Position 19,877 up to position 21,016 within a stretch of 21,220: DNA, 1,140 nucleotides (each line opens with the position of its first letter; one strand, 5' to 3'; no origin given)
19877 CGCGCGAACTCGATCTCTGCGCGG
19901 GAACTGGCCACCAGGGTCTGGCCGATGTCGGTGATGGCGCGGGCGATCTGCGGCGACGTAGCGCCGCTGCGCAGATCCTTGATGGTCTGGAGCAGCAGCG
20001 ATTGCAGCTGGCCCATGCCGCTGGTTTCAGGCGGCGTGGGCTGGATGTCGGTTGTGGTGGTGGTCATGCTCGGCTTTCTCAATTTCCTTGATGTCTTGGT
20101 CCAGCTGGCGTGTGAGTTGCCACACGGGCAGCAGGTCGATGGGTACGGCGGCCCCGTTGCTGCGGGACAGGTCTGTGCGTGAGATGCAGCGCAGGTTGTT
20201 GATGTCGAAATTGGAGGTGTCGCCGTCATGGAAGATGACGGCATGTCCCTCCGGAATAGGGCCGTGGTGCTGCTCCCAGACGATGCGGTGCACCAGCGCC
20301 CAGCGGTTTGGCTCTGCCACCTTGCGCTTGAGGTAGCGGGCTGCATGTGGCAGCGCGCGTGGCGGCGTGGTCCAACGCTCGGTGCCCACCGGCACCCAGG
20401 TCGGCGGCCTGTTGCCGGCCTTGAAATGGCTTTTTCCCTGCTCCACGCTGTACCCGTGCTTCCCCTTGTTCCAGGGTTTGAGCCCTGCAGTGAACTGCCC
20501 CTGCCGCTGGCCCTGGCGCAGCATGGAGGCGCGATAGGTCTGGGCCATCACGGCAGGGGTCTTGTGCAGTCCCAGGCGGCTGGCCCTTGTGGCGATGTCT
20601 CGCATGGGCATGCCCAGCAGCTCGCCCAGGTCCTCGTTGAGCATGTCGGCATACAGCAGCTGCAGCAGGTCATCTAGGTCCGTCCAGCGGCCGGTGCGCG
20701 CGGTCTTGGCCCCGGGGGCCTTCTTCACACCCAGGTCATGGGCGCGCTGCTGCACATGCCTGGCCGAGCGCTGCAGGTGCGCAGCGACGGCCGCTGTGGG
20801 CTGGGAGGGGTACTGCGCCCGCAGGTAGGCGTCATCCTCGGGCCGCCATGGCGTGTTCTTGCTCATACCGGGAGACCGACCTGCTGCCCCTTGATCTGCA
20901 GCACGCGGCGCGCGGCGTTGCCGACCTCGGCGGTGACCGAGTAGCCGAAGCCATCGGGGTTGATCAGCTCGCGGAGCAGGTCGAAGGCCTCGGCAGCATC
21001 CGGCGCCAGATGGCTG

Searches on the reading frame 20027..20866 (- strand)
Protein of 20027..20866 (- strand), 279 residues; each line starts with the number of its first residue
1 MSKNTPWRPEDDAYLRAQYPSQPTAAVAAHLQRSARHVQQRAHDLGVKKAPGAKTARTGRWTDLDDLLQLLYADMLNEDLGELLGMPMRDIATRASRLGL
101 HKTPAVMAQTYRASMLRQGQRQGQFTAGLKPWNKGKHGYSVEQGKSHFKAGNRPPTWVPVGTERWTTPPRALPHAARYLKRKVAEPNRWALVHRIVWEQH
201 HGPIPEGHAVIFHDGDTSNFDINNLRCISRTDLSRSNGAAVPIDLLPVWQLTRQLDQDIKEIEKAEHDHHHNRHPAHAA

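Call 3: search_protein_families(library=pfam, proteins=[window:20027-20866:-], max_evalue=1)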
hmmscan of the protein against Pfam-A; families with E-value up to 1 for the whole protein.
window:20027-20866:- (279 aa): 1 family
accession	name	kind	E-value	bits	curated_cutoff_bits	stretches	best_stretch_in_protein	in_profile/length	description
PF13392.12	HNH_3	-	2.1e-19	69.3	24.8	1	191-234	2-45/46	HNH endonuclease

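Call 5: search_protein_families(library=phrogs, proteins=[window:20027-20866:-], max_evalue=0.1)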
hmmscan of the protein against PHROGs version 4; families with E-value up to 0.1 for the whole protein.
window:20027-20866:- (279 aa): 10 families
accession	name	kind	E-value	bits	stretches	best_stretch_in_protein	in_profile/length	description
phrog_1891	-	DNA, RNA and nucleotide metabolism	2.2e-50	172.4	1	12-271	6-249/255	HNH endonuclease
phrog_323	-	transcription regulation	2e-12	48.3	1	3-100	93-190/319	transcriptional regulator, D5-like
phrog_99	-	DNA, RNA and nucleotide metabolism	9.1e-09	36.4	1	186-231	154-199/383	HNH endonuclease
phrog_959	-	DNA, RNA and nucleotide metabolism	1.6e-07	32.2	1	186-232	54-101/138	HNH endonuclease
phrog_59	-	DNA, RNA and nucleotide metabolism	2.4e-06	28.2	1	187-232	186-230/423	HNH endonuclease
phrog_1492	-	DNA, RNA and nucleotide metabolism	2.6e-06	27.9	1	174-227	93-149/414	HNH endonuclease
phrog_15471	-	DNA, RNA and nucleotide metabolism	6.8e-06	27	1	183-236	25-79/183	HNH endonuclease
phrog_4578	-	DNA, RNA and nucleotide metabolism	0.0001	23.2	1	192-231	14-53/130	HNH endonuclease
phrog_826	-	DNA, RNA and nucleotide metabolism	0.00012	22.8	1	187-231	107-152/281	HNH endonuclease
phrog_1872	-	DNA, RNA and nucleotide metabolism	0.0011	20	1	165-213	39-84/166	endonuclease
